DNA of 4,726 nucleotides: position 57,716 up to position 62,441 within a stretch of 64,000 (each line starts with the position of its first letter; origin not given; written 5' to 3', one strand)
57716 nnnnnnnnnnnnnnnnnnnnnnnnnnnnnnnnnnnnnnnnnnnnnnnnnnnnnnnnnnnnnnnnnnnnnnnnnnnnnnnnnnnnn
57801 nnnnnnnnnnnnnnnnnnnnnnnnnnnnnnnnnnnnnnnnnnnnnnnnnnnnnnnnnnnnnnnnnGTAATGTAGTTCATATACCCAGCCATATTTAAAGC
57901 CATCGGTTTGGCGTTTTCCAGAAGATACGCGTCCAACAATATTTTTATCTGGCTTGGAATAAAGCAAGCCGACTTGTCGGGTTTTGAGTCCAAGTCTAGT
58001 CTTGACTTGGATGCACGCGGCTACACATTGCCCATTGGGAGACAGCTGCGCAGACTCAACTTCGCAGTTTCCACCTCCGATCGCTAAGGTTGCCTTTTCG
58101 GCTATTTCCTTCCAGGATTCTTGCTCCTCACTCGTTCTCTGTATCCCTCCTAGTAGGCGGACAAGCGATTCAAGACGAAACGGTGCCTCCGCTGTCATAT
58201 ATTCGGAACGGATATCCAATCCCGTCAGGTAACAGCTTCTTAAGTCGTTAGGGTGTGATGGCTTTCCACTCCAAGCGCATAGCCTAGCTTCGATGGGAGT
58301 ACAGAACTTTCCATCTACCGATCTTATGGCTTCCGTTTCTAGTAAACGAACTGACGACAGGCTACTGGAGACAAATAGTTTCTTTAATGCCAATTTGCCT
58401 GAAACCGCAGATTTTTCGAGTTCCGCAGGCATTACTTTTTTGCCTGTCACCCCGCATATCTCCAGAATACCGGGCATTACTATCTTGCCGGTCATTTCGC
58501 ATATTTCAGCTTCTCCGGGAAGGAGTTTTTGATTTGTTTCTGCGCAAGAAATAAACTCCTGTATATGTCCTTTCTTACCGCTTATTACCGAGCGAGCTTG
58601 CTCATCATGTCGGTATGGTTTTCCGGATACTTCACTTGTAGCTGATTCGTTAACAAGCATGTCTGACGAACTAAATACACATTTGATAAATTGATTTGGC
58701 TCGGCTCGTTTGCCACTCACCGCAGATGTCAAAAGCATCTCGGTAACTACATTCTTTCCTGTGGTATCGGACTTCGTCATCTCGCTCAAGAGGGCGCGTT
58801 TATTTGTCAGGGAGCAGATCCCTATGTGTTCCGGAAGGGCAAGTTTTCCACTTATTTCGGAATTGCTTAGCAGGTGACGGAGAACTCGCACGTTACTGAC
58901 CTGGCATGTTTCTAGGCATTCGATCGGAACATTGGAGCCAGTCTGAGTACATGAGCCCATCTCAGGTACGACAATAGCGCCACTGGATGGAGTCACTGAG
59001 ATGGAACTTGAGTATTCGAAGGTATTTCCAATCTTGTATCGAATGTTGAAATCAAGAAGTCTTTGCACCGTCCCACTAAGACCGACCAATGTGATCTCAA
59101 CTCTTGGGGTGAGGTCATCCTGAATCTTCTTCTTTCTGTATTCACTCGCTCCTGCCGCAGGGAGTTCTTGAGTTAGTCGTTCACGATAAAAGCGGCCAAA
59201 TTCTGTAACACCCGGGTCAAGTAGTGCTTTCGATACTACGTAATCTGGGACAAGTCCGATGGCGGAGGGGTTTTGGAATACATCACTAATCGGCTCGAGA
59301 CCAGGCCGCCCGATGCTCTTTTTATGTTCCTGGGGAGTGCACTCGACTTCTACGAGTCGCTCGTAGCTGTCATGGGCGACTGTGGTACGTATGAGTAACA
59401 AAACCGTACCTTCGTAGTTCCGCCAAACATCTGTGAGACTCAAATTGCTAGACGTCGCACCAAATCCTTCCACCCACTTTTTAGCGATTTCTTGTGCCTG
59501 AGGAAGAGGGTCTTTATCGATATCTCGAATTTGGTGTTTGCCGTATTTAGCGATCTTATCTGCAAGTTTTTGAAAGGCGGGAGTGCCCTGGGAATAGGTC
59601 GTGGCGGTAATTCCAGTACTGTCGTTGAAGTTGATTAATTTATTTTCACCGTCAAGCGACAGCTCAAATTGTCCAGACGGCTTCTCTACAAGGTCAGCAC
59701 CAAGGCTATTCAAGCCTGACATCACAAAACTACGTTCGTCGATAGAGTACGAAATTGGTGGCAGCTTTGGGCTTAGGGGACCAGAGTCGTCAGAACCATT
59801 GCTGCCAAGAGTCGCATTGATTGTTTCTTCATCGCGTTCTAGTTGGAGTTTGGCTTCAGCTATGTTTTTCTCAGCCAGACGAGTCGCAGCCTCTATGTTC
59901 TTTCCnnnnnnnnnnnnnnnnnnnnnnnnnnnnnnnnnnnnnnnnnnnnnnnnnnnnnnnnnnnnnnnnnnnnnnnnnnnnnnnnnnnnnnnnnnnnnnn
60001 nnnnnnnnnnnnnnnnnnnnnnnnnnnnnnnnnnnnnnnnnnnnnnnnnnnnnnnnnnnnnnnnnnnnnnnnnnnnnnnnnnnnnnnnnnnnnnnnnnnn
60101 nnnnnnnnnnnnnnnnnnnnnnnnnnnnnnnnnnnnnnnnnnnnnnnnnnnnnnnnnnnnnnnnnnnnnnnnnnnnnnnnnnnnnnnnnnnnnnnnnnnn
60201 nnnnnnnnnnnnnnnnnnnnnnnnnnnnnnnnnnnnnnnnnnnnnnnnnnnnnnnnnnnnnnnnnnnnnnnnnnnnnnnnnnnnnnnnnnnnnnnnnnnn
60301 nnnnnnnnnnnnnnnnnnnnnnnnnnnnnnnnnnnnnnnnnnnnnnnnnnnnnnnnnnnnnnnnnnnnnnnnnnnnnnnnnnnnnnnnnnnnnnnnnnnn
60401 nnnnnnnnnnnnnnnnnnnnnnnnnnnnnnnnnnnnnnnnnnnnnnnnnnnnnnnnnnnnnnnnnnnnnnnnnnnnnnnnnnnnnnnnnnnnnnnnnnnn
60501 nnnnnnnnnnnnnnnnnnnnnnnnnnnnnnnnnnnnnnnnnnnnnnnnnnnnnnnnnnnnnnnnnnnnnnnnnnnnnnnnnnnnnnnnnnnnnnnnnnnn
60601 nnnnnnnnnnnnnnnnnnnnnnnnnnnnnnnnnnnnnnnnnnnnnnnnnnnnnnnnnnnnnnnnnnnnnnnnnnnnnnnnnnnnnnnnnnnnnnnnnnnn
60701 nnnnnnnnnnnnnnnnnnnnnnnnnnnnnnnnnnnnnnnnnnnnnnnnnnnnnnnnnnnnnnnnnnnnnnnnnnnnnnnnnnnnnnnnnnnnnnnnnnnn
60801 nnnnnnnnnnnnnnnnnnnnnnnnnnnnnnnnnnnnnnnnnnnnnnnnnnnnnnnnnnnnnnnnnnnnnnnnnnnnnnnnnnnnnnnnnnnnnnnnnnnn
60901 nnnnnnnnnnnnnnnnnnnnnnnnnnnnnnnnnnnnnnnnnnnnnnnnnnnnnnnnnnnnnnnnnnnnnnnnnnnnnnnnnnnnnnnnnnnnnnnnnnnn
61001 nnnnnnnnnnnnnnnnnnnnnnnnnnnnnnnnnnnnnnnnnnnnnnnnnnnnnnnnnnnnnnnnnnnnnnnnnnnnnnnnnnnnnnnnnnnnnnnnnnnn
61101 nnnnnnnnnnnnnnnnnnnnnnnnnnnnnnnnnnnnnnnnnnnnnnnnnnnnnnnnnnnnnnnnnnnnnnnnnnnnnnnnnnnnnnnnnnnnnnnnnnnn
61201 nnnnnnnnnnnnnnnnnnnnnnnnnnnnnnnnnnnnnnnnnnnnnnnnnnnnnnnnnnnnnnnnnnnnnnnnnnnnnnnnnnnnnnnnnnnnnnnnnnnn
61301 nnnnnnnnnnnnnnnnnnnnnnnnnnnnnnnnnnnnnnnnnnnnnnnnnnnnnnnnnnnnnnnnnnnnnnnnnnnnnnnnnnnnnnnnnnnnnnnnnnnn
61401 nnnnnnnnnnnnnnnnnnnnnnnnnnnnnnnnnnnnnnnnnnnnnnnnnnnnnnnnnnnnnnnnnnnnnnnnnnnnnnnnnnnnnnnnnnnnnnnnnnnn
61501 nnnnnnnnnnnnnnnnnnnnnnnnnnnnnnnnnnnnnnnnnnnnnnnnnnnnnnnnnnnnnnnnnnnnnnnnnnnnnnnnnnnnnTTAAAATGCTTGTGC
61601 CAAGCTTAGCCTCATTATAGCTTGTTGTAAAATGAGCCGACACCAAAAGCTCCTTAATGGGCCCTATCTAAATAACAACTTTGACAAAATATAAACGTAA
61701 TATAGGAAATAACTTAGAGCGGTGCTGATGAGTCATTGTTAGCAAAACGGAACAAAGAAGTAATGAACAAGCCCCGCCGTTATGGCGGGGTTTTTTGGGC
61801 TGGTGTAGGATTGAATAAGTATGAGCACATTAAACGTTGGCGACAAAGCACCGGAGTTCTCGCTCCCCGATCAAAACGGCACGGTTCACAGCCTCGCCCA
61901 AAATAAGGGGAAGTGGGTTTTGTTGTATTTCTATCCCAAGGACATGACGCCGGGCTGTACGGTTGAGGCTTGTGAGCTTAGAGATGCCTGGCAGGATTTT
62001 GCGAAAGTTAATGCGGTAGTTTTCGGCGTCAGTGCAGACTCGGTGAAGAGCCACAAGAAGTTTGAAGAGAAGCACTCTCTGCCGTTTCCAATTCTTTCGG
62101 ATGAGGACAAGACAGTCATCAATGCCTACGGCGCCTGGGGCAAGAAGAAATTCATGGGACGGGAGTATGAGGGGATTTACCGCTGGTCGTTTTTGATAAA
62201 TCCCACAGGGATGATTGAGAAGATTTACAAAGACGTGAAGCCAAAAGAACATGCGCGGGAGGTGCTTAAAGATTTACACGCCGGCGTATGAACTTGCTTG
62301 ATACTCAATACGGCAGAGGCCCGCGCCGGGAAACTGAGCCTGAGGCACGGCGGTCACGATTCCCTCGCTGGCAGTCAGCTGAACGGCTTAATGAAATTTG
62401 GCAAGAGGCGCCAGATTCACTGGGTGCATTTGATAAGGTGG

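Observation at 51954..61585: Defence island downstream of pheT: HEPN-like pair, MmeI/PglX-like fused enzyme, PD-(D/E)xK nuclease, SNF2 helicase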

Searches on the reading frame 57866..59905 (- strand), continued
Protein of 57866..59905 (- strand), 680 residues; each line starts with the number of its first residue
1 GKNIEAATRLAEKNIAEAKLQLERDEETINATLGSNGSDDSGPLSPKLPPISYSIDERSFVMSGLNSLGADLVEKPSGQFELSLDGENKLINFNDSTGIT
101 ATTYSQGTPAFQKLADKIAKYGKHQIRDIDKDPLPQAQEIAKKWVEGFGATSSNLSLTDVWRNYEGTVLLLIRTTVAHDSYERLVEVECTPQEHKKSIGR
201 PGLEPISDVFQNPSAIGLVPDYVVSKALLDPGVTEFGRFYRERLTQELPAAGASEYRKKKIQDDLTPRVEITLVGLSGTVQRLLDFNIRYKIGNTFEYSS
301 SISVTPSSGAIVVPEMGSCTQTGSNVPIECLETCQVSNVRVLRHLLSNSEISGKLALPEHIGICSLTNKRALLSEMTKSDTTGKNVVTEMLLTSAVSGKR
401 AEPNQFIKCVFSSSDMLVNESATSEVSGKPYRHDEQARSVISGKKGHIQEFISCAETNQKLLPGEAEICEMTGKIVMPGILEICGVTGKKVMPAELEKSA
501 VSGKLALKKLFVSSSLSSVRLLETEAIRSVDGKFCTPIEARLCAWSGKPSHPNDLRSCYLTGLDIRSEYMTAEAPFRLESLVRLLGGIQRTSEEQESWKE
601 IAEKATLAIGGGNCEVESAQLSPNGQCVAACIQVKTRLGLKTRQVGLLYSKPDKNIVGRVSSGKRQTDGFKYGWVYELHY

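Call 51: predict_structure(alignment_id=A4)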
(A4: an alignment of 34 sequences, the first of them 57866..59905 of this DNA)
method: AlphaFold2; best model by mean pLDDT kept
length: 680 residues; sequences in the alignment: 34
mean_pLDDT: 85.9   pTM: 0.47
mean pLDDT of the five models: 85.9, 84.6, 84.6, 84.5, 84.4
residues with pLDDT >= 90: 296; 70-90: 323; 50-70: 49; < 50: 12
segments of 3 or more residues with pLDDT < 50: 34-41
pLDDT, mean of each block of 10 residues (from residue 1): 69 83 77 45 60 70 82 84 87 73 83 78 83 93 93 95 92 85 88 92 83 87 91 87 87 87 89 89 96 89 94 94 92 93 93 92 91 92 89 88 89 87 89 89 90 88 88 86 87 89 88 92 91 92 92 93 93 89 80 76 89 88 91 79 90 91 72 58
secondary structure, 60 per line:
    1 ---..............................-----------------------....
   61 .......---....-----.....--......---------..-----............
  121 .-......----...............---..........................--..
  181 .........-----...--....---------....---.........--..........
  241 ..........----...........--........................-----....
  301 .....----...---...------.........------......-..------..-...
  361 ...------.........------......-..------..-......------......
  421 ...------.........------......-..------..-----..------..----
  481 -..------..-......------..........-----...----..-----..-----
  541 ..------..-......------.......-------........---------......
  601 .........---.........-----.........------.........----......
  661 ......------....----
elements in order: H4-33 H57-67 E71-74 E80-84 E87-92 H109-121 E123-128 H133-147 E151-176 E179-189 E195-197 H200-203 H213-216 H220-228 H231-250 H255-265 E268-291 E297-305 E310-312 E316-318 E325-327 E331-333 E340-342 E361-363 E370-372 E376-378 E385-387 E406-408 E415-417 E421-423 E430-432 E436-438 E445-447 E496-498 E505-507 E511-514 E520-522 E555-557 E564-566 H579-585 H595-609 E613-621 E627-635 E642-650 E655-666 E673-676

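Call 59: search_dna_similar(query=window:57866-59905:-, collection=plasmids, mode=protein, max_rows=15)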
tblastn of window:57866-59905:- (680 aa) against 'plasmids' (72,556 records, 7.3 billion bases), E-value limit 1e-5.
No match.

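Call 60: search_dna_similar(query=window:57866-59905:-, collection=phages, mode=protein, max_rows=15)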
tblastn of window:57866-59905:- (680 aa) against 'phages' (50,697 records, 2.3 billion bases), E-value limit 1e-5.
No match.

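Call 61: find_related_loci(query=A1, collection=viral_contigs, flank=10000)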
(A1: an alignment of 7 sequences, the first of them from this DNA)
Query A1 (551 aa) in viral_contigs; peptide patterns used: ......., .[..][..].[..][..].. (x = any residue, [..] = any of these).
70 stretches matched a pattern, but none encodes a relative of the query by tblastn (E <= 1e-3).

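Call 71: search_protein_families(library=padloc, alignment_id=A2, max_evalue=1e-10)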
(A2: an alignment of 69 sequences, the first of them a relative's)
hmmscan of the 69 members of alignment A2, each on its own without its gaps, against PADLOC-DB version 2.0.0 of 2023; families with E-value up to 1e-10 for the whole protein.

A. member 1, L003:8390-9910:+ (507 aa): 4 families
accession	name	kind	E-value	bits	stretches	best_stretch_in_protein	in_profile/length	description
PDLC03920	MkoA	-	3.5e-38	129.6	1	229-496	792-1096/1112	-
PDLC03924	MkoC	-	1e-29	101.3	1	293-493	767-963/1136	-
PDLC03921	MkoA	-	3.6e-22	76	1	231-479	1299-1572/1607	-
PDLC02895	DpdJ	-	2.6e-13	45.8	1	197-482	151-462/2112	DpdJ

B. families by the number of members that match (of 69 scanned): 112 families (the first 25 are shown)
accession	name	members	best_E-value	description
PDLC03920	MkoA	2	8.1e-41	-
PDLC03924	MkoC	2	1e-29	-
PDLC03921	MkoA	2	2.4e-23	-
PDLC03859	LmuB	2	1.6e-17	-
PDLC02895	DpdJ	2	4.4e-14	DpdJ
PDLC02643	DrmMI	1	0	DrmMI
PDLC02640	DrmMI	1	6.2e-220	DrmMI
PDLC02638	DrmMI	1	3.6e-217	DrmMI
PDLC02639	DrmMI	1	5e-194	DrmMI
PDLC02644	DrmMI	1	3.5e-154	DrmMI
PDLC03618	REase_MTase_IIG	1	8.1e-146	Type IIG restriction enzyme-methyltransferase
PDLC02646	DrmMI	1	8e-112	DrmMI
PDLC01995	RtcR_PspF2--CARF_AAA_HTH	1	8.6e-110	-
PDLC02645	DrmMI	1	1.4e-95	DrmMI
PDLC03229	MTase_II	1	1.4e-63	Type II methyltransferase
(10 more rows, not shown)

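Call 72: search_protein_families(library=padloc, alignment_id=A3, max_evalue=1e-10)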
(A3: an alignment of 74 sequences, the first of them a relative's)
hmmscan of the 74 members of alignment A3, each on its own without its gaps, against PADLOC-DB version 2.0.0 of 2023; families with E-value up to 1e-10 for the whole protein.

A. member 1, L003:13916-14497:+ (194 aa): 0 families

B. families by the number of members that match (of 74 scanned): 61 families (the first 25 are shown)
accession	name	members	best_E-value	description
PDLC04702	PDC-M54A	1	0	-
PDLC04700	PDC-M54A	1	0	-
PDLC04701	PDC-M54A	1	8.9e-233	-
PDLC04105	HerA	1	3.8e-228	-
PDLC04104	HerA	1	3.7e-186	-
PDLC04094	SIR2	1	3.9e-182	-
PDLC04101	HerA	1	5e-160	-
PDLC00755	Effector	1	2.2e-144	Phospholipase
PDLC04107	HerA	1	3.1e-123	-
PDLC04093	SIR2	1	2.1e-101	-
PDLC02188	HerA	1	3.2e-81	-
PDLC04099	HerA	1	7.3e-81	-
PDLC02203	MzaA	1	3.2e-76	-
PDLC04106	HerA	1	2.3e-75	-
PDLC04102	HerA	1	1.6e-73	-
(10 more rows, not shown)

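Call 76: search_protein_families(library=pfam, proteins=[L008:3774-7622:+, L063:4352-7885:+, L033:4-3840:-, L017:2796-6389:+, L070:3742-7152:+, L025:2852-6280:+, L046:11886-16769:+], max_evalue=0.00001)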
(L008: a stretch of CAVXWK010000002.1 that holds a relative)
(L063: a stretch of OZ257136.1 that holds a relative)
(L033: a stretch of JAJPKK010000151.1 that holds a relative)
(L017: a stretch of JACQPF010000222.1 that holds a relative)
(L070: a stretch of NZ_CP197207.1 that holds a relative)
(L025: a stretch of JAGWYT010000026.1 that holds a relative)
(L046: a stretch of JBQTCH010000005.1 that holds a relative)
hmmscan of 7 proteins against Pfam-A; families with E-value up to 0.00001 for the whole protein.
L008:3774-7622:+ (1283 aa): 4 families
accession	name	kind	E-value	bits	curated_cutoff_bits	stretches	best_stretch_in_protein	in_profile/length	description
PF13507.12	GATase_5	-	2e-104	348.7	27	1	1003-1268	1-260/260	CobB/CobQ-like glutamine amidotransferase domain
PF22689.1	FGAR-AT_PurM_N-like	-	1.2e-57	194.6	27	1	622-775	1-159/160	FGAR-AT PurM_N-like domain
PF02769.27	AIRS_C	-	2.4e-48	164.7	23.1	2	407-562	2-154/156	AIR synthase related protein, C-terminal domain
PF18076.6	FGAR-AT_N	-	2.4e-15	57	26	1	13-121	1-107/115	Formylglycinamide ribonucleotide amidotransferase N-terminal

L063:4352-7885:+ (1178 aa): 2 families
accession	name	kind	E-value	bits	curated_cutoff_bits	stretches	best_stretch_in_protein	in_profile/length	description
PF13514.12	AAA_27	-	8.1e-63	212.2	22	1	1-214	1-206/206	AAA domain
PF13476.12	AAA_23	-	7.5e-06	27.2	27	1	6-280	2-177/201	AAA domain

L033:4-3840:- (1279 aa): 4 families
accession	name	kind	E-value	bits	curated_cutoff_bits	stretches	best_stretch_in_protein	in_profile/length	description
PF07669.17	Eco57I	-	1.5e-21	77.6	25.3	1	626-894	2-139/171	Eco57I restriction-modification methylase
PF20473.4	MmeI_Mtase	-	7.5e-19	68.3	27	2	829-936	138-249/259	MmeI, DNA-methyltransferase domain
PF20466.3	MmeI_TRD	-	2e-11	44.1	27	1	1096-1208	93-206/207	MmeI, target recognition domain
PF02384.22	N6_Mtase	-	1.4e-09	38.1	20.4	1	529-654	21-107/311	N-6 DNA Methylase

L017:2796-6389:+ (1198 aa): 2 families
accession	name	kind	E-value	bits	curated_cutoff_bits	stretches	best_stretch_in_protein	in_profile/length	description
PF00873.25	ACR_tran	-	1.4e-213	712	28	3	655-1149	514-1018/1021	AcrB/AcrD/AcrF family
PF02355.23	SecD_SecF_C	-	7.2e-11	42.3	20.5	2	991-1149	30-184/189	Protein export membrane protein SecD/SecF, C-terminal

L070:3742-7152:+ (1137 aa): 6 families
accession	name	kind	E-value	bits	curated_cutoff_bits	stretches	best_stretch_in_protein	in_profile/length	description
PF13087.12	AAA_12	-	2.9e-27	95.9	27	1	929-1105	16-193/195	AAA domain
PF13482.12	RNase_H_2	-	1.2e-16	61.6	22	1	324-507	1-164/165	RNase_H superfamily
PF13086.12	AAA_11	-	4.7e-12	46.7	27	0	753-801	19-74/257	AAA domain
PF13604.12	AAA_30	-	2.2e-09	37.8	27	1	753-904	20-134/191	AAA domain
PF05127.21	NAT10_TcmA_helicase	-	3.1e-07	30.9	22.7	1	756-891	2-118/176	RNA cytidine acetyltransferase NAT10/TcmA, helicase domain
PF13245.12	AAA_19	-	7.7e-07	29.8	25.1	1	748-898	8-129/134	AAA domain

L025:2852-6280:+ (1143 aa): 6 families
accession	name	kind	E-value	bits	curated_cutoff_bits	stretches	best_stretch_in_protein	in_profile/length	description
PF13087.12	AAA_12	-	2.7e-28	99.3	27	1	934-1112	14-193/195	AAA domain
PF13482.12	RNase_H_2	-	2e-19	70.6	22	1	331-513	1-164/165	RNase_H superfamily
PF13086.12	AAA_11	-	2.5e-11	44.3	27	0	868-905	209-250/257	AAA domain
PF13604.12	AAA_30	-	1.7e-09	38.1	27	1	758-911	18-134/191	AAA domain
PF05127.21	NAT10_TcmA_helicase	-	5.3e-07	30.1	22.7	1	763-898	2-118/176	RNA cytidine acetyltransferase NAT10/TcmA, helicase domain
PF00270.35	DEAD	-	5.5e-06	26.7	26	0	742-882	4-130/167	DEAD/DEAH box helicase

L046:11886-16769:+ (1628 aa): 0 families

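Call 88: search_protein_representatives(alignment_id=A4)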
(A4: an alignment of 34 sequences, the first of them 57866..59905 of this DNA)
Query: 34 sequences, 765 profile positions. Proteins with E-value up to 0.001 (for the whole library): 1284; up to 1e-10: 688; up to 1e-30: 406. The best 150 are listed.
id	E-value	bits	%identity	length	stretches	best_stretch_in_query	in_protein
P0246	0.0e+00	1279.8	-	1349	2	1-593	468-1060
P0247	0.0e+00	1229.2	-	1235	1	1-763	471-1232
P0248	0.0e+00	1099.2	-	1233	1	1-763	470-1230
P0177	0.0e+00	1013.4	-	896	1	1-675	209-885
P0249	2.6e-291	984.5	-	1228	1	1-762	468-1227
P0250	1.1e-287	972.4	-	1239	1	2-763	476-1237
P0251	1.9e-282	955.1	-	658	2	168-600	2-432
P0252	1.4e-267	906.0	-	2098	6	1-619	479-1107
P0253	3.0e-266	901.6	-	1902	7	1-596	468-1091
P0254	2.1e-264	895.5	-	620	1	142-761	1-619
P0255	3.4e-264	894.8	-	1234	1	1-763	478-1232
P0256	5.7e-253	857.7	-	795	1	1-754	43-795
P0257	1.1e-249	846.8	-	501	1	265-764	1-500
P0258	2.7e-249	845.5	-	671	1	95-761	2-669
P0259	5.1e-245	831.4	-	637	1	128-761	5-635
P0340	8.4e-138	476.9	-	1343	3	1-669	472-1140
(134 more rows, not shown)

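Call 99: search_protein_families(library=pfam, proteins=[L046:11886-16769:+], max_evalue=0.001)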
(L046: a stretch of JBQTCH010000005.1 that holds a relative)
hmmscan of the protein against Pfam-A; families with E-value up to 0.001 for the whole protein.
L046:11886-16769:+ (1628 aa): 6 families
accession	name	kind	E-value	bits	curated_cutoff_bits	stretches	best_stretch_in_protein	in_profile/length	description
PF03308.22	MeaB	-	0.00011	21.8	23.1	1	309-362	24-76/273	Methylmalonyl Co-A mutase-associated GTPase MeaB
PF24883.2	NPHP3_N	-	0.00012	22.7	24.8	0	316-346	20-51/164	Nephrocystin 3, N-terminal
PF13191.12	AAA_16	-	0.00015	22.8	32.6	1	314-412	22-121/167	AAA ATPase domain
PF00004.35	AAA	-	0.00028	21.8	21.2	0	320-414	1-92/131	ATPase family associated with various cellular activities (AAA)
PF13604.12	AAA_30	-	0.00044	20.5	27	1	315-382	16-81/191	AAA domain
PF02985.28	HEAT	-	0.00067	20.1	23.5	0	1284-1309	3-28/31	HEAT repeat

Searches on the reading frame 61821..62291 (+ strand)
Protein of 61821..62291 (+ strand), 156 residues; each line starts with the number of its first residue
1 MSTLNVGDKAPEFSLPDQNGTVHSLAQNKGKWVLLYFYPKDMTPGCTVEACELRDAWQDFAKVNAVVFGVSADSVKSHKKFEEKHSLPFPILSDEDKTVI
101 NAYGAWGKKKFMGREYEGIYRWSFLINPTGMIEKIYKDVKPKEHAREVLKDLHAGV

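Call 4: search_protein_families(library=pfam, proteins=[window:61821-62291:+], max_evalue=0.01)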
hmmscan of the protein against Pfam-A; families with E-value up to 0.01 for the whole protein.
window:61821-62291:+ (156 aa): 3 families
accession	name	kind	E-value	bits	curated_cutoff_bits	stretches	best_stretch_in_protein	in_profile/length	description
PF00578.27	AhpC-TSA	-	2.5e-42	144.2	26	1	6-134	1-123/124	AhpC/TSA family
PF08534.16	Redoxin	-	1.2e-21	77.5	26.6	1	6-143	2-139/148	Redoxin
PF13911.12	AhpC-TSA_2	-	0.0049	17.7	27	1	53-114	2-56/114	AhpC/TSA antioxidant enzyme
